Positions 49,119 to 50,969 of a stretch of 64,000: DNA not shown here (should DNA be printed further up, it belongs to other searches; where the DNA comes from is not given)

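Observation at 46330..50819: ECF sigma / FecR module coupled to an STN-domain protein that seems to have no TonB-dependent barrel, plus a stand-alone paralog of its body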

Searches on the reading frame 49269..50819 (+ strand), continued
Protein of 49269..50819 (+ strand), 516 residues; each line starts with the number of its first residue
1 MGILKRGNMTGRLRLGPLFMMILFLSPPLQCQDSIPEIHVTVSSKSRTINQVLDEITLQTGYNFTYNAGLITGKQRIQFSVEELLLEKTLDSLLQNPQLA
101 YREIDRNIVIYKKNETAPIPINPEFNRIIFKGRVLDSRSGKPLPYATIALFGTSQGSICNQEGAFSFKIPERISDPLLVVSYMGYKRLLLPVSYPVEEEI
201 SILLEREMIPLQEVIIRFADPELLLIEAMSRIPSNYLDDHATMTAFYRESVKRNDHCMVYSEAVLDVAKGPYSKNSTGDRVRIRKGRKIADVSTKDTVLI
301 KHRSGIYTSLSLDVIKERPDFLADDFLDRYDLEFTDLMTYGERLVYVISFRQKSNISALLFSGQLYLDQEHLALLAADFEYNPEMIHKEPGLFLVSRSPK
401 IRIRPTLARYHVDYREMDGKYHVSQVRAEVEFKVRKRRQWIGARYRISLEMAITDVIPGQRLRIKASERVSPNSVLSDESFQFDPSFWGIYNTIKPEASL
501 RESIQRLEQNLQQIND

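Call 39: search_solved_structures(query=A3, max_evalue=10, show_alignments=3)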
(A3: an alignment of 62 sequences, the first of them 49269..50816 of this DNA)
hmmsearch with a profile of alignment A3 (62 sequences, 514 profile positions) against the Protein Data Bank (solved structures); distinct sequences matched with E-value up to 10: 12.
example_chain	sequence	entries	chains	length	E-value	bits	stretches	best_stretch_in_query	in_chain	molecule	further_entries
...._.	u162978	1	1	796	4.2e-11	45.2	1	126-227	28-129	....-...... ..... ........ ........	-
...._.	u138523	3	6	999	5e-10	41.6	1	123-213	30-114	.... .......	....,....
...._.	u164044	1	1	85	1.1e-09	40.4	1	124-199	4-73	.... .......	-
6ytc_A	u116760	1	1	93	1.1e-08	37.2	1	125-213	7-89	TonB-dependent receptor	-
5t3r_D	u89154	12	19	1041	1.6e-07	33.4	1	124-214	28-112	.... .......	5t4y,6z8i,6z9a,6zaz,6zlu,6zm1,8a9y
6sli_B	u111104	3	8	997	7.6e-07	31.1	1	125-213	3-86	RagA protein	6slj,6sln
8k7x_A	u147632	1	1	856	0.034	15.8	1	437-484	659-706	beta-L-arabinofuranosidase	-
2a02_A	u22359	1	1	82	0.093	14.3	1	35-110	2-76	Ferric-pseudobactin 358 receptor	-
5aq0_A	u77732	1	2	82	0.21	13.1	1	127-203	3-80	CARBOXYPEPTIDASE D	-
9j6z_A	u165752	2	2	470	0.34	12.5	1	124-208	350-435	Carboxypeptidase D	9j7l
3g3l_A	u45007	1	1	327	1.2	10.7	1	117-197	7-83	Putative uncharacterized membrane-associated protein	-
4ar0_A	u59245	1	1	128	1.4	10.4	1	33-111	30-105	TYPE IV PILUS BIOGENESIS AND COMPETENCE PROTEIN PILQ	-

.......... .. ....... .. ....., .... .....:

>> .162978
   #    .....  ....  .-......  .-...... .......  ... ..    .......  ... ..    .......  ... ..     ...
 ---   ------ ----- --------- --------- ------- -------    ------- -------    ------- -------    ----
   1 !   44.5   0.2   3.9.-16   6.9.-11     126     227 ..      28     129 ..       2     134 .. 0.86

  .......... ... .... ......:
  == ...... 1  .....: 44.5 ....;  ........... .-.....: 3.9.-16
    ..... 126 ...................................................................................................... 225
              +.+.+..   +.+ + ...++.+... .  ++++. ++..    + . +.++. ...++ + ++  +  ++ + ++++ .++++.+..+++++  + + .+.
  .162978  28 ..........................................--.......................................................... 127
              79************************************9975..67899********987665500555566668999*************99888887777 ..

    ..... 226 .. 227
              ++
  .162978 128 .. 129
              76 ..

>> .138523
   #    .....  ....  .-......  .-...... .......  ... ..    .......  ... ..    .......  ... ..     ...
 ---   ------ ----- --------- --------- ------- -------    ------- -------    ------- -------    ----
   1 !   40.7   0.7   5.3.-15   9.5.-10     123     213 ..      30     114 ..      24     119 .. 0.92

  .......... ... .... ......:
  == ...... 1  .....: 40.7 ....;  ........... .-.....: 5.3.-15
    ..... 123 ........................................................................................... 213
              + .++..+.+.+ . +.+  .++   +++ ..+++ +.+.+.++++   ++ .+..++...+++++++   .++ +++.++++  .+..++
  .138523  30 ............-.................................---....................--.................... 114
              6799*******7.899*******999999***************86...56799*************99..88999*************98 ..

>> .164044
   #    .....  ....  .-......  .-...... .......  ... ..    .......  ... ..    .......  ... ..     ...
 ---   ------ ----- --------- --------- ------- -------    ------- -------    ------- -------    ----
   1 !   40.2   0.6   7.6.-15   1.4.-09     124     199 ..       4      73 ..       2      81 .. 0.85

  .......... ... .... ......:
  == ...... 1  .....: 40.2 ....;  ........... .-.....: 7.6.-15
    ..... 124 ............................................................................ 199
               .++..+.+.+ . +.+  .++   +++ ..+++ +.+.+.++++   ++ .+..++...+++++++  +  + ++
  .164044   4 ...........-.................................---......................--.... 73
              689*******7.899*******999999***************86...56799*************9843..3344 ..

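Call 61: search_protein_families(library=pfam, proteins=[L064:435-2801:+, L064:7568-8497:+, L064:8799-9629:+, L059:97-2943:+, L060:2335-2898:+, L060:7481-8557:-, L060:8631-10538:+, L073:1934-2422:+, L073:7591-8859:+, L056:5878-6990:+], max_evalue=0.001)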
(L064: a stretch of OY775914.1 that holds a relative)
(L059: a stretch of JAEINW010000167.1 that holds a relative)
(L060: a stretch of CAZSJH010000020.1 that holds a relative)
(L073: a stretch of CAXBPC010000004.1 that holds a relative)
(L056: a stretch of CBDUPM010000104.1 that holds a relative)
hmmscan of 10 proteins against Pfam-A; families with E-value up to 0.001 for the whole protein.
L064:435-2801:+ (788 aa): 2 families
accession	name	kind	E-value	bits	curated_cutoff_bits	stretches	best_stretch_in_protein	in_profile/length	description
PF02901.20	PFL-like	-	2.5e-221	737.2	24.3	1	1-649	1-647/647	Pyruvate formate lyase-like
PF01228.26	Gly_radical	-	1.4e-34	119.2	22.2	1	666-768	2-106/106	Glycine radical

L064:7568-8497:+ (309 aa): 1 family
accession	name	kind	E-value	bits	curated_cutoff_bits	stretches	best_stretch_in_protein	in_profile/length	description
PF00892.27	EamA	-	5.9e-30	104.7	28.2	2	164-298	3-133/135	EamA-like transporter family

L064:8799-9629:+ (276 aa): 1 family
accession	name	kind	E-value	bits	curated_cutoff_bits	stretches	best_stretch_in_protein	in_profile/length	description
PF01063.24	Aminotran_4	-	6.5e-48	163.9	28.5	1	32-244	2-223/223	Amino-transferase class IV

L059:97-2943:+ (948 aa): 7 families
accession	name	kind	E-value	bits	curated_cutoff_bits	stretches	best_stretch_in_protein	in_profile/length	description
PF00072.30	Response_reg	-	1.7e-22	80.2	30.2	1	825-931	1-106/111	Response regulator receiver domain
PF00512.31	HisKA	-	6e-18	65.1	26.9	1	572-637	2-66/66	His Kinase A (phospho-acceptor) domain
PF00497.25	SBP_bac_3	-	3e-08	33.9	26.4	1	39-244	3-131/132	Bacterial extracellular solute-binding proteins, family 3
PF13426.13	PAS_9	-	3.6e-07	30.8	27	1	447-550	1-103/103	PAS domain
PF00989.32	PAS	-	7.8e-07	29.5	22.6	1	439-546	3-111/113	PAS fold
PF02518.31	HATPase_c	-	1.2e-06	29.4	26.4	1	689-800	2-110/111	Histidine kinase-, DNA gyrase B-, and HSP90-like ATPase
PF08448.16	PAS_4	-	2.8e-06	27.9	23.1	1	444-552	2-109/110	PAS fold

L060:2335-2898:+ (187 aa): 1 family
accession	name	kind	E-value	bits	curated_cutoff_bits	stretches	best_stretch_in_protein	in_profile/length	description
PF01765.24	RRF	-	1.7e-62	210.5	29.7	1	23-185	1-164/164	Ribosome recycling factor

L060:7481-8557:- (358 aa): 4 families
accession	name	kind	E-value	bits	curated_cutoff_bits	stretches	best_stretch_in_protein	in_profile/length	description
PF00691.25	OmpA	-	7.1e-21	74.8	27.2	1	236-338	1-98/98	OmpA family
PF10473.14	CENP-F_leu_zip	-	6.7e-05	23.4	34.5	0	60-151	45-132/140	Leucine-rich repeats of kinetochore protein Cenp-F/LEK1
PF11932.13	DUF3450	-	0.00062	19.6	32.6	1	37-128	8-98/241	Protein of unknown function (DUF3450)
PF05359.17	DUF748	-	0.00066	18.3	50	0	234-275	880-921/1037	Domain of Unknown Function (DUF748)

L060:8631-10538:+ (635 aa): 6 families
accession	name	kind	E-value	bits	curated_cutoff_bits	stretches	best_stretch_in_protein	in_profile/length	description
PF13292.11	DXP_synthase_N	-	1.6e-117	392.1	21.2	1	5-281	1-274/274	1-deoxy-D-xylulose-5-phosphate synthase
PF02779.29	Transket_pyr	-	1.1e-38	133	27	1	322-481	5-170/174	Transketolase, pyrimidine binding domain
PF02780.25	Transketolase_C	-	3.4e-27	95.2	25.9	1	498-619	1-124/124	Transketolase, C-terminal domain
PF00676.26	E1_dh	-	1.6e-08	34.3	22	1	101-179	88-165/300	Dehydrogenase E1 component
PF00456.26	Transketolase_N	-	2e-07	30.7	22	1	30-212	10-213/334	Transketolase, thiamine diphosphate binding domain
PF02775.26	TPP_enzyme_C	-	1.4e-05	25.3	21.9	1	105-177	18-84/151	Thiamine pyrophosphate enzyme, C-terminal TPP binding domain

L073:1934-2422:+ (162 aa): 0 families

L073:7591-8859:+ (422 aa): 3 families
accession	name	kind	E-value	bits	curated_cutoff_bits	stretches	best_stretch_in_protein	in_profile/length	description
PF00270.35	DEAD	-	6.4e-51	172.8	26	1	25-195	1-166/167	DEAD/DEAH box helicase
PF00271.37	Helicase_C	-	3e-30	105.1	23.5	1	234-337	5-108/110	Helicase conserved C-terminal domain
PF04851.21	ResIII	-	7e-10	39.5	22.5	1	37-189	22-162/164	Type III restriction enzyme, res subunit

L056:5878-6990:+ (370 aa): 1 family
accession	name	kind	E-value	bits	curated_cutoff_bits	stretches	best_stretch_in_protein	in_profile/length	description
PF00150.24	Cellulase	-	1.3e-35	123.6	23.5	1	58-346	21-270/272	Cellulase (glycosyl hydrolase family 5)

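Call 62: search_protein_families(library=pfam, proteins=[L065:1711-5385:+, L065:5400-5852:+, L065:5827-7497:+, L065:7708-8703:-, L064:5941-7482:+, L064:4943-5932:+, L060:5926-7497:+, L073:5881-7452:+], max_evalue=0.01)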
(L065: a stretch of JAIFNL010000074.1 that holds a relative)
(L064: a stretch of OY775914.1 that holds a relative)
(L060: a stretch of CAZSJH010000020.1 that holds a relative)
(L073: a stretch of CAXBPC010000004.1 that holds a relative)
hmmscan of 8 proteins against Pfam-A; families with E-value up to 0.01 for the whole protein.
L065:1711-5385:+ (1224 aa): 5 families
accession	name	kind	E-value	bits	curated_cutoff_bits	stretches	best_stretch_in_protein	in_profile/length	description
PF00176.29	SNF2-rel_dom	-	5.8e-69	232.8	24.9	1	767-1044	1-289/290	SNF2-related domain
PF00271.37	Helicase_C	-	5.1e-26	91.5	23.5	1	1058-1169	2-110/110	Helicase conserved C-terminal domain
PF04851.21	ResIII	-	1.3e-08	35.4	22.5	1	763-917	3-163/164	Type III restriction enzyme, res subunit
PF16203.11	ERCC3_RAD25_C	-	8.4e-06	25.7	27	1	1062-1198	51-183/248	ERCC3/RAD25/XPB C-terminal helicase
PF11496.14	HDA2-3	-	0.0083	15.8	27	0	1059-1198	95-240/278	Class II histone deacetylase complex subunits 2 and 3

L065:5400-5852:+ (150 aa): 1 family
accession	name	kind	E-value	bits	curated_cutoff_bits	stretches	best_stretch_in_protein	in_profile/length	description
PF25056.1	DUF7793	-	0.0047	17.4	26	1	101-137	71-107/113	Domain of unknown function (DUF7793)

L065:5827-7497:+ (556 aa): 4 families
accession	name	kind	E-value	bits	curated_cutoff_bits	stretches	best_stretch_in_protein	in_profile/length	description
PF13715.12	CarbopepD_reg_2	-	3.5e-12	46.6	32.2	1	170-256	1-88/88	CarboxypepD_reg-like domain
PF07660.19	STN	-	3.5e-10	39.9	28.4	1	100-151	1-52/52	Secretin and TonB N terminus short domain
PF23591.1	CILP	-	0.00092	19.6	27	0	166-213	3-49/90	Cartilage intermediate layer protein 1-like domain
PF13620.12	CarboxypepD_reg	-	0.0022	18.7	32.3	1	170-227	2-61/82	Carboxypeptidase regulatory-like domain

L065:7708-8703:- (331 aa): 2 families
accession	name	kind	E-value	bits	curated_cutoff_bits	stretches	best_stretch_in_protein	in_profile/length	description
PF05036.18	SPOR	-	0.0007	20.3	21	1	246-293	5-54/76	SPOR domain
PF08178.16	GnsAB_toxin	-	0.0085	16.4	27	0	104-125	15-36/54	GnsA/GnsB toxin of bacterial toxin-antitoxin system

L064:5941-7482:+ (513 aa): 3 families
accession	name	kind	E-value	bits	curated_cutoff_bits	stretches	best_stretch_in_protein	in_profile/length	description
PF13715.12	CarbopepD_reg_2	-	3.1e-15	56.4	32.2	1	126-211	1-88/88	CarboxypepD_reg-like domain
PF13620.12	CarboxypepD_reg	-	3.5e-05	24.5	32.3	1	125-193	1-71/82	Carboxypeptidase regulatory-like domain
PF07660.19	STN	-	0.004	17.4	28.4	0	52-102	1-51/52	Secretin and TonB N terminus short domain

L064:4943-5932:+ (329 aa): 2 families
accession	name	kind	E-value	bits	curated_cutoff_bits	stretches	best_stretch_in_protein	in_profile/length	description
PF04773.18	FecR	-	1e-16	61.6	24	1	121-212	5-96/97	FecR protein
PF16344.10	FecR_C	-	1.6e-08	34.9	24.4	1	257-323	2-69/70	FecR, C-terminal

L060:5926-7497:+ (523 aa): 4 families
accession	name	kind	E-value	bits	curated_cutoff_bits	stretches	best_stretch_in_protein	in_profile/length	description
PF13715.12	CarbopepD_reg_2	-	4.9e-13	49.4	32.2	1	132-216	1-86/88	CarboxypepD_reg-like domain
PF07660.19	STN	-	1.6e-08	34.6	28.4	1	65-112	4-51/52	Secretin and TonB N terminus short domain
PF13620.12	CarboxypepD_reg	-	4e-07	30.7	32.3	1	131-206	1-81/82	Carboxypeptidase regulatory-like domain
PF16344.10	FecR_C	-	0.0011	19.4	24.4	1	42-110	2-70/70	FecR, C-terminal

L073:5881-7452:+ (523 aa): 3 families
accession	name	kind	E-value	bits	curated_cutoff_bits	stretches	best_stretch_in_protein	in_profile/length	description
PF13715.12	CarbopepD_reg_2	-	2.5e-16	59.9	32.2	1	134-220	1-88/88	CarboxypepD_reg-like domain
PF07660.19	STN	-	8.9e-06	25.9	28.4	0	34-70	9-45/52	Secretin and TonB N terminus short domain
PF13620.12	CarboxypepD_reg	-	2.1e-05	25.2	32.3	1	134-202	2-72/82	Carboxypeptidase regulatory-like domain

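Call 63: search_protein_families(library=pfam, alignment_id=A3, max_evalue=1)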
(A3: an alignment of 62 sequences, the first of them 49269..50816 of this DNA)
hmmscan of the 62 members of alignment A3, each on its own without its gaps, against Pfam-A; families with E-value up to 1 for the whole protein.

A. member 1, window:49269-50816:+ (516 aa): 4 families
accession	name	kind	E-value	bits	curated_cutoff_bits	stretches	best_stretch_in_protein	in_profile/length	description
PF13715.12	CarbopepD_reg_2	-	8e-14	51.9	32.2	1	131-216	2-88/88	CarboxypepD_reg-like domain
PF07660.19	STN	-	9.1e-07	29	28.4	2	62-113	1-52/52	Secretin and TonB N terminus short domain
PF13620.12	CarboxypepD_reg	-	1.7e-06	28.7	32.3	1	131-187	3-61/82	Carboxypeptidase regulatory-like domain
PF23591.1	CILP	-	0.0035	17.7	27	1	127-174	4-50/90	Cartilage intermediate layer protein 1-like domain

B. families by the number of members that match (of 62 scanned): 56 families (the first 25 are shown)
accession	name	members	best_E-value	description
PF13715.12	CarbopepD_reg_2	62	4.9e-19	CarboxypepD_reg-like domain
PF13620.12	CarboxypepD_reg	52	1.5e-10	Carboxypeptidase regulatory-like domain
PF23591.1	CILP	43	2.2e-08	Cartilage intermediate layer protein 1-like domain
PF07660.19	STN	24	3.2e-10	Secretin and TonB N terminus short domain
PF15976.11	CooC_C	11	0.011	CS1-pili formation C-terminal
PF16344.10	FecR_C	6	1.9e-05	FecR, C-terminal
PF18939.6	DUF5686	2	5e-05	Family of unknown function (DUF5686)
PF17131.11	LolA_like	2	0.0065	Outer membrane lipoprotein-sorting protein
PF01165.25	Ribosomal_S21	2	0.0076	Ribosomal protein S21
PF19647.4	DUF6150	2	0.016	Family of unknown function (DUF6150)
PF14289.11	DUF4369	2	0.067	Domain of unknown function (DUF4369)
PF07579.16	DUF1548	2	0.071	Domain of Unknown Function (DUF1548)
PF13953.12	PapC_C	2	0.14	PapC C-terminal domain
PF16816.10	DotD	2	0.16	DotD protein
PF10656.15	DUF2483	1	0.0047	Hypothetical protein of unknown function (DUF2483)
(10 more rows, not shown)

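Call 64: search_protein_families(library=pfam, proteins=[L046:10270-12690:+], max_evalue=1)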
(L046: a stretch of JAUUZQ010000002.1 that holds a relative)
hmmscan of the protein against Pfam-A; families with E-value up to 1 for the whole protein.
L046:10270-12690:+ (806 aa): 5 families
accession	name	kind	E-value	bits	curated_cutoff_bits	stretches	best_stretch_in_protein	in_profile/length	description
PF00593.30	TonB_dep_Rec_b-barrel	-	4.4e-27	96.5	27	1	314-765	63-435/436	TonB dependent receptor-like, beta-barrel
PF13715.12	CarbopepD_reg_2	-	2.4e-21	76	32.2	1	31-114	3-88/88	CarboxypepD_reg-like domain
PF07715.20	Plug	-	9.5e-19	68.3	23.9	1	124-229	3-107/107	TonB-dependent Receptor Plug Domain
PF13620.12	CarboxypepD_reg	-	1.2e-11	45.2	32.3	1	36-103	10-82/82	Carboxypeptidase regulatory-like domain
PF08308.17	PEGA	-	0.054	13.8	20.8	1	64-104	29-69/71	PEGA domain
